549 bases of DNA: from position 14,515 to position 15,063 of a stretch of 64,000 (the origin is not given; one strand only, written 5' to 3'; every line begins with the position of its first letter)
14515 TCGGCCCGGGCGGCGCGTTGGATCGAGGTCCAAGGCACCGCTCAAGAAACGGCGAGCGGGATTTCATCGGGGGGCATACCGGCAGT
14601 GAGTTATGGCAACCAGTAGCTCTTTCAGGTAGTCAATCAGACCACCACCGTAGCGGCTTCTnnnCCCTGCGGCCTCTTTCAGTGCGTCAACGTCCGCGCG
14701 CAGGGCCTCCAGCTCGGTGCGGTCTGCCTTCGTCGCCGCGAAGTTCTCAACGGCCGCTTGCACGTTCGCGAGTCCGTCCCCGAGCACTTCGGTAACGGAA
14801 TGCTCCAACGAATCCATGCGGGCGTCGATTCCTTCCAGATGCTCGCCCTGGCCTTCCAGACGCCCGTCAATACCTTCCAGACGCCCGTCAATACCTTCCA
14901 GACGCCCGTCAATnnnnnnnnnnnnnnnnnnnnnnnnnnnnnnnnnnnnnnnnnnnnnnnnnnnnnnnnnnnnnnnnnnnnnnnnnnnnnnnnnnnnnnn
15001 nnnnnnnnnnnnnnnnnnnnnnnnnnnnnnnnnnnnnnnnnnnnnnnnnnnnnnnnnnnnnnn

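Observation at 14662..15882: Protein built from fourteen near-perfect 63-bp tandem repeats with His/Arg alternation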

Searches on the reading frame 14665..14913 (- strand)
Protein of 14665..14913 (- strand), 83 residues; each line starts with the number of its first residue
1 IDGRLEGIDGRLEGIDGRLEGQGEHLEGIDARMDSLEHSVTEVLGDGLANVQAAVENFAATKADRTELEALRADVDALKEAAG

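Call 51: search_protein_representatives(protein=window:14665-14913:-)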
Query: 83 residues. Proteins with E-value up to 0.001 (for the whole library): 420; up to 1e-10: 15; up to 1e-30: 2. The best 150 are listed.
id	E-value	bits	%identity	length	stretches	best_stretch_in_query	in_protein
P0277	1.9e-38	146.1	79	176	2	1-83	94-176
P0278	2.0e-36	139.7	90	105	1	3-83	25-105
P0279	1.1e-14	70.6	43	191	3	6-83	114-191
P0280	2.6e-14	69.5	71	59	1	26-83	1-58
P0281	3.2e-12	62.8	57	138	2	3-83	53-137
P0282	3.5e-12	62.7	47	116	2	3-83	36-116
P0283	2.3e-11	60.1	40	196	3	1-53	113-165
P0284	3.2e-11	59.6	62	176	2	1-34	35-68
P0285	4.0e-11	59.3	53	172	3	1-38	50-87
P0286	5.2e-11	59.0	30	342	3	1-43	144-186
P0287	5.5e-11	58.9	44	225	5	1-44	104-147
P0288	6.4e-11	58.7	48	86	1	5-75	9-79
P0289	6.6e-11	58.6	53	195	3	1-35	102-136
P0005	7.4e-11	58.5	43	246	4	2-35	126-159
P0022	9.6e-11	58.1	46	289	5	4-49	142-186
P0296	6.7e-10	55.4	42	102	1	3-83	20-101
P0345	2.0e-07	47.5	50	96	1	11-83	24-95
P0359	5.9e-07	46.1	48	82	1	23-83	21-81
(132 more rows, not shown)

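Call 54: search_protein_families(library=pfam, proteins=[P0278, P0282, P0288, P0296, P0345, P0359, P0279, P0281], max_evalue=0.1)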
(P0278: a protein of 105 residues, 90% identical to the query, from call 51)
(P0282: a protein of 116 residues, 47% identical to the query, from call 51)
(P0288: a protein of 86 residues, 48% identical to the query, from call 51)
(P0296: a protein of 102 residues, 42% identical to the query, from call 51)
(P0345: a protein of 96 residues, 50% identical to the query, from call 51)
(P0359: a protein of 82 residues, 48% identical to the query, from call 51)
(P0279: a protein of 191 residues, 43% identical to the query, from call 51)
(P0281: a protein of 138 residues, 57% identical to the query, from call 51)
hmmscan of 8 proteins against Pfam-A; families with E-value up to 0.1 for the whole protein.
P0278 (105 aa): 3 families
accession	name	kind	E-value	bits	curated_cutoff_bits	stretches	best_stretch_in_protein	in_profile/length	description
PF04513.17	Baculo_PEP_C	-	0.014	15.9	38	1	6-85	44-126/140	Baculovirus polyhedron envelope protein, PEP, C terminus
PF20609.3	pAdhesive_17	-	0.015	15.2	27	1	53-102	158-208/289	Putative adhesive domain (group 17)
PF23991.1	DUF7310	-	0.027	15.4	40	1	24-65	22-63/83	Coiled-coil region of unknown function (DUF7310)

P0282 (116 aa): 32 families (the best 25 are shown)
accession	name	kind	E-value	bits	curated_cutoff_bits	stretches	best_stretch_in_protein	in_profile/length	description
PF19220.6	Rod_CreS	-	0.00027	20.5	100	1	10-103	71-164/359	Crescentin, rod domain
PF23991.1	DUF7310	-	0.0004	21.2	40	1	22-89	17-82/83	Coiled-coil region of unknown function (DUF7310)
PF12795.12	MscS_porin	-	0.00082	19.5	34.4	1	10-64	87-141/238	Mechanosensitive ion channel porin domain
PF05377.16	FlaC_arch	-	0.0013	19.6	27.8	1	44-81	1-37/55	Flagella accessory protein C (FlaC)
PF10779.14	XhlA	-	0.0013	19.3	34.7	1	48-74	2-28/67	Haemolysin XhlA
PF24922.1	ACBP4_C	-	0.0017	19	31.2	1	21-82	16-76/105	Acyl-CoA-binding domain-containing protein 4-6, C-terminal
PF07889.17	DUF1664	-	0.0023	18.4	34.6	1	11-70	62-121/124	Protein of unknown function (DUF1664)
PF14712.11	Snapin_Pallidin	-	0.0034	18.3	29.6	0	10-41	57-88/89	Snapin/Pallidin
PF16043.11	DUF4795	-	0.0035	17.2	34.8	1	46-111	10-77/208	Domain of unknown function (DUF4795)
PF01544.23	CorA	-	0.0047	16.7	27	0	48-90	116-159/292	CorA-like Mg2+ transporter protein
PF05531.17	NPV_P10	-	0.0056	17.6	29.8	0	25-64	14-56/75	Nucleopolyhedrovirus P10 protein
PF02601.20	Exonuc_VII_L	-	0.0059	16.6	35.9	1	20-88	167-248/315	Exonuclease VII, large subunit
PF03670.18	UPF0184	-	0.0078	17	21.5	1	28-77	25-74/83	Uncharacterised protein family (UPF0184)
PF04513.17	Baculo_PEP_C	-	0.008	16.7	38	1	39-108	23-94/140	Baculovirus polyhedron envelope protein, PEP, C terminus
PF18982.5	JetA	-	0.009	15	26.2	1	19-105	218-304/434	Wadjet protein JetA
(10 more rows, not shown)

P0288 (86 aa): 0 families

P0296 (102 aa): 4 families
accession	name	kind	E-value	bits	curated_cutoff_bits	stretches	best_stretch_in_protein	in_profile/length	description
PF06005.17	ZapB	-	0.0056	17.6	31.5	0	29-56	6-33/71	Cell division protein ZapB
PF05531.17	NPV_P10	-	0.013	16.4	29.8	0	8-58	6-59/75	Nucleopolyhedrovirus P10 protein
PF16673.10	TRAF_BIRC3_bd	-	0.032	14.4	30.5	0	79-100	41-62/64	TNF receptor-associated factor BIRC3 binding domain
PF16043.11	DUF4795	-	0.046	13.5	34.8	0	33-88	13-66/208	Domain of unknown function (DUF4795)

P0345 (96 aa): 5 families
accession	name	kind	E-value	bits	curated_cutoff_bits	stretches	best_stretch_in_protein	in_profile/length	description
PF04513.17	Baculo_PEP_C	-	0.019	15.5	38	1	3-91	12-98/140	Baculovirus polyhedron envelope protein, PEP, C terminus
PF10473.14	CENP-F_leu_zip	-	0.026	15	34.5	1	18-91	70-139/140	Leucine-rich repeats of kinetochore protein Cenp-F/LEK1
PF19567.5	CpsB_CapC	-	0.038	13.9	27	1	43-85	113-155/234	Capsular polysaccharide synthesis, CpsB/CapC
PF09177.16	STX6_10_61_N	-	0.058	14.4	29.4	0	24-55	36-67/99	Syntaxin 6/10/61, N-terminal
PF00934.25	PE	-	0.058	14.1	22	1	32-89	13-68/91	PE family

P0359 (82 aa): 2 families
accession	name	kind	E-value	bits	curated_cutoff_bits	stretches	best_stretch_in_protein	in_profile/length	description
PF04728.18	LPP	-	0.011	16.6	29.1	0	13-32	5-24/53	Lipoprotein leucine-zipper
PF05531.17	NPV_P10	-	0.037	14.9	29.8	0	8-40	4-36/75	Nucleopolyhedrovirus P10 protein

P0279 (191 aa): 41 families (the best 25 are shown)
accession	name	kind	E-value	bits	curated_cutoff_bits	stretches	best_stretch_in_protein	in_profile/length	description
PF10779.14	XhlA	-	1.5e-09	38.3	34.7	3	81-125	2-46/67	Haemolysin XhlA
PF23991.1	DUF7310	-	1.4e-06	29.1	40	2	58-106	6-53/83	Coiled-coil region of unknown function (DUF7310)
PF02601.20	Exonuc_VII_L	-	1.6e-05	25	35.9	1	60-168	160-271/315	Exonuclease VII, large subunit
PF01519.22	DUF16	-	1.7e-05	25.7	40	1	62-132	34-104/104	Protein of unknown function DUF16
PF14712.11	Snapin_Pallidin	-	8.4e-05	23.4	29.6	0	90-145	34-89/89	Snapin/Pallidin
PF12795.12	MscS_porin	-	0.00013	22.1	34.4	1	93-162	81-149/238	Mechanosensitive ion channel porin domain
PF07889.17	DUF1664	-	0.00032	21.2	34.6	1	72-147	44-116/124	Protein of unknown function (DUF1664)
PF05377.16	FlaC_arch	-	0.0004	21.2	27.8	0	113-152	2-41/55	Flagella accessory protein C (FlaC)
PF00261.25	Tropomyosin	-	0.00049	20.1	38.6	1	67-128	179-240/242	Tropomyosin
PF05531.17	NPV_P10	-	0.0012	19.8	29.8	0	93-123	14-61/75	Nucleopolyhedrovirus P10 protein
PF01544.23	CorA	-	0.0015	18.4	27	1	36-149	113-223/292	CorA-like Mg2+ transporter protein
PF08614.16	ATG16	-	0.005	17.5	33.7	1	47-145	80-178/200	Autophagy protein 16 (ATG16)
PF04513.17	Baculo_PEP_C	-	0.0061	17.1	38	1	70-147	31-107/140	Baculovirus polyhedron envelope protein, PEP, C terminus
PF10805.13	DUF2730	-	0.0063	17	24.9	1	92-150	35-95/102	Protein of unknown function (DUF2730)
PF02346.21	Vac_Fusion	-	0.0085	16.1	24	0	91-128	1-38/56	Chordopoxvirus multifunctional envelope protein A27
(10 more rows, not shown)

P0281 (138 aa): 2 families
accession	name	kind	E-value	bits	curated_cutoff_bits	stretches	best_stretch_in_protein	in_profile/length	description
PF19567.5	CpsB_CapC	-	0.016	15.1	27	1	86-127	114-155/234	Capsular polysaccharide synthesis, CpsB/CapC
PF24611.2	Spectrin_Anc-1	-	0.067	13.9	33.2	0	84-134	24-74/115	Nuclear anchorage protein 1, spectrin-like repeat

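Call 55: find_homologous_proteins(query=A1, max_evalue=0.001)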
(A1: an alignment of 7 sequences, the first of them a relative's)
Query A1 (7 sequences) (105 aa, profile of the alignment): 49 proteins with E <= 0.001 among 8000 candidates.
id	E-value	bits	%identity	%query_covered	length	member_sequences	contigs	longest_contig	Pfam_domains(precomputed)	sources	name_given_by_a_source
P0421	6.8e-38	147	77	100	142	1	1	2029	-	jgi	jgi:chromosome segregation ATPase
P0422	7.8e-38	147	70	100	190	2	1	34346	-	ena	-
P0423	1.6e-37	146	77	100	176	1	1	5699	-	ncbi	-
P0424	4.6e-37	145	77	100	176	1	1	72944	-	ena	-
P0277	5.6e-36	141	77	100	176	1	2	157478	-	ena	-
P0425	1.9e-35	139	87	100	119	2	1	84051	-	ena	-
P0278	2.9e-35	139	100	100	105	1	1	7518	-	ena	-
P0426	3.7e-35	138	83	100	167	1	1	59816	-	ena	-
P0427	1.3e-34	137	87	100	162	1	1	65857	-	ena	-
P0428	2.2e-33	133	86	100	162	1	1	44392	-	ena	-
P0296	7.1e-33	131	41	95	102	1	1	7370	-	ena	-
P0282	4.5e-32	129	44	100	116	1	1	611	-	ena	-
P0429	7.4e-32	128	59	76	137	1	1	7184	PF10779.15,PF23991.2,PF03670.18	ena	-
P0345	1.3e-31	127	39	100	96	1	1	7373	-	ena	-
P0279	8.6e-31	124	37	100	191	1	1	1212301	PF02601.21,PF01519.23,PF10779.15,PF23991.2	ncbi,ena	-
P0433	2.4e-28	117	50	99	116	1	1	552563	PF23991.2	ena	-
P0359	1.6e-23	101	47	57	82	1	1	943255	-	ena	-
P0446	7.3e-10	57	34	95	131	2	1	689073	-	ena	-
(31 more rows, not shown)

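Call 56: find_encoding_contigs(protein=P0279, flank=5000, max_places=2)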
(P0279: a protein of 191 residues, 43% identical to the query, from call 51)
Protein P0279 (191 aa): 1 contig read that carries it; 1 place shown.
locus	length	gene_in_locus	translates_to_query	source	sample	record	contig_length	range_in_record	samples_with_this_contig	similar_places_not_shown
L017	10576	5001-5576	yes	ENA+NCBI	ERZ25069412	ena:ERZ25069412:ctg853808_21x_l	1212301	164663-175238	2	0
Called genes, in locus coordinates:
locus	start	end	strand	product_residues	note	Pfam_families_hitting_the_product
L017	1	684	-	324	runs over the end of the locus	PF13191:AAA_16 (faint), PF05496:RuvB_N (faint), PF00004:AAA, PF07728:AAA_5 (weak)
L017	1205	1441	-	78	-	PF02463:SMC_N, PF13175:AAA_15, PF13476:AAA_23 (faint), PF13304:AAA_21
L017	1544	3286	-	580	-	PF19778:RE_endonuc (weak)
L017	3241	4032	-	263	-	-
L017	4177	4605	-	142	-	-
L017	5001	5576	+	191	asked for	PF01519:DUF16 (faint), PF02601:Exonuc_VII_L (weak), PF23991:DUF7310 (faint), PF10779:XhlA (faint)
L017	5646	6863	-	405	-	PF13506:Glyco_transf_21, PF00535:Glycos_transf_2, PF13641:Glyco_tranf_2_3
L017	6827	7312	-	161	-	PF05014:Nuc_deoxyrib_tr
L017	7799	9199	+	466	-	PF13378:MR_MLE_C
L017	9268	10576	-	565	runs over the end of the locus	PF00890:FAD_binding_2 (faint), PF01266:DAO, PF12831:FAD_oxidored (weak), PF16901:DAO_C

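Call 57: find_encoding_contigs(protein=P0433, flank=5000, max_places=2)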
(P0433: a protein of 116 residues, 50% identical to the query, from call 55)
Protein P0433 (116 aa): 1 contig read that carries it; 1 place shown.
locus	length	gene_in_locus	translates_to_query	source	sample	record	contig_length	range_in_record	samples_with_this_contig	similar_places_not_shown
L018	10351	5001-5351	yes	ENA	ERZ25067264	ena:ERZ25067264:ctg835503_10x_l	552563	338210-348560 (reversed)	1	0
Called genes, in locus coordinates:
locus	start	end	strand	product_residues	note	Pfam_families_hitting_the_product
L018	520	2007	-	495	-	-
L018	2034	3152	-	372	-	PF01555:N6_N4_Mtase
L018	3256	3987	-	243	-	PF19778:RE_endonuc (weak)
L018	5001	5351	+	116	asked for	PF23991:DUF7310 (weak)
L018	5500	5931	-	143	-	PF00293:NUDIX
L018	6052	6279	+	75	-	PF19891:DUF6364 (weak)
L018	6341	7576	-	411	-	PF13506:Glyco_transf_21, PF13641:Glyco_tranf_2_3, PF00535:Glycos_transf_2 (weak)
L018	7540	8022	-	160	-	PF05014:Nuc_deoxyrib_tr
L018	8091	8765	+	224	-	PF00156:Pribosyltran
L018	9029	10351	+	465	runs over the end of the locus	PF13378:MR_MLE_C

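Call 58: find_encoding_contigs(protein=P0359, flank=5000, max_places=2)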
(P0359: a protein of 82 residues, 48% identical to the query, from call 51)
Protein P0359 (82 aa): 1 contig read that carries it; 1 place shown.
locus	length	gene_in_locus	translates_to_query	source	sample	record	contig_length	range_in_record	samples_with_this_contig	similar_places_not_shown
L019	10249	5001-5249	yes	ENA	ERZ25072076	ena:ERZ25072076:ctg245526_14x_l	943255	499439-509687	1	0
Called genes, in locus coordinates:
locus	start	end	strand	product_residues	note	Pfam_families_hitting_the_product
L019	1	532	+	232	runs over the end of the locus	PF00005:ABC_tran, PF02463:SMC_N (weak), PF13304:AAA_21 (faint)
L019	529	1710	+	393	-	PF12704:MacB_PCD, PF02687:FtsX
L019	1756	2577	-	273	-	-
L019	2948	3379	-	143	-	-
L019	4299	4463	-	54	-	-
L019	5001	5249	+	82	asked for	-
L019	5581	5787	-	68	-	-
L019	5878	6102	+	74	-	-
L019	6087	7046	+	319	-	PF01609:DDE_Tnp_1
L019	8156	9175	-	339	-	PF10987:DUF2806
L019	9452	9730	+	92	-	PF16331:TolA_bind_tri (weak)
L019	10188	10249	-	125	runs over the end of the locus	-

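Call 65: predict_structure(alignment_id=A2)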
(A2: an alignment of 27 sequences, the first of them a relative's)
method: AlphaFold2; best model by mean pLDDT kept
length: 105 residues; sequences in the alignment: 27
mean_pLDDT: 91.7   pTM: 0.46
mean pLDDT of the five models: 91.7, 91.5, 89.8, 84.4, 81.6
residues with pLDDT >= 90: 84; 70-90: 17; 50-70: 3; < 50: 1
segments of 3 or more residues with pLDDT < 50: none
pLDDT, mean of each block of 10 residues (from residue 1): 75 95 96 96 95 96 95 93 88 90 88
secondary structure, 60 per line:
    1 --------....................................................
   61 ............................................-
elements in order: H9-104
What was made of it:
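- The 105-aa ortholog, run with a 27-sequence alignment, is a single helix over residues 9-104 with pLDDT 91.7 (call 65). The short ortholog is predicted as a helix with very high confidence (call 65).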

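Call 68: find_related_loci(query=A2, collection=metagenome_contigs, flank=4000)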
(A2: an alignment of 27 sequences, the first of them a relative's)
Query A2 (105 aa) in metagenome_contigs; peptide patterns used: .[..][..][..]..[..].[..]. (x = any residue, [..] = any of these).
48 stretches matched a pattern; 2 encode a relative of the query (tblastn E <= 1e-3); 2 distinct loci.
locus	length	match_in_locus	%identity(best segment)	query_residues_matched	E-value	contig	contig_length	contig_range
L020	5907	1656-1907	51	26-102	1e-20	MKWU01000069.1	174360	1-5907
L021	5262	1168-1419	51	26-102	1e-20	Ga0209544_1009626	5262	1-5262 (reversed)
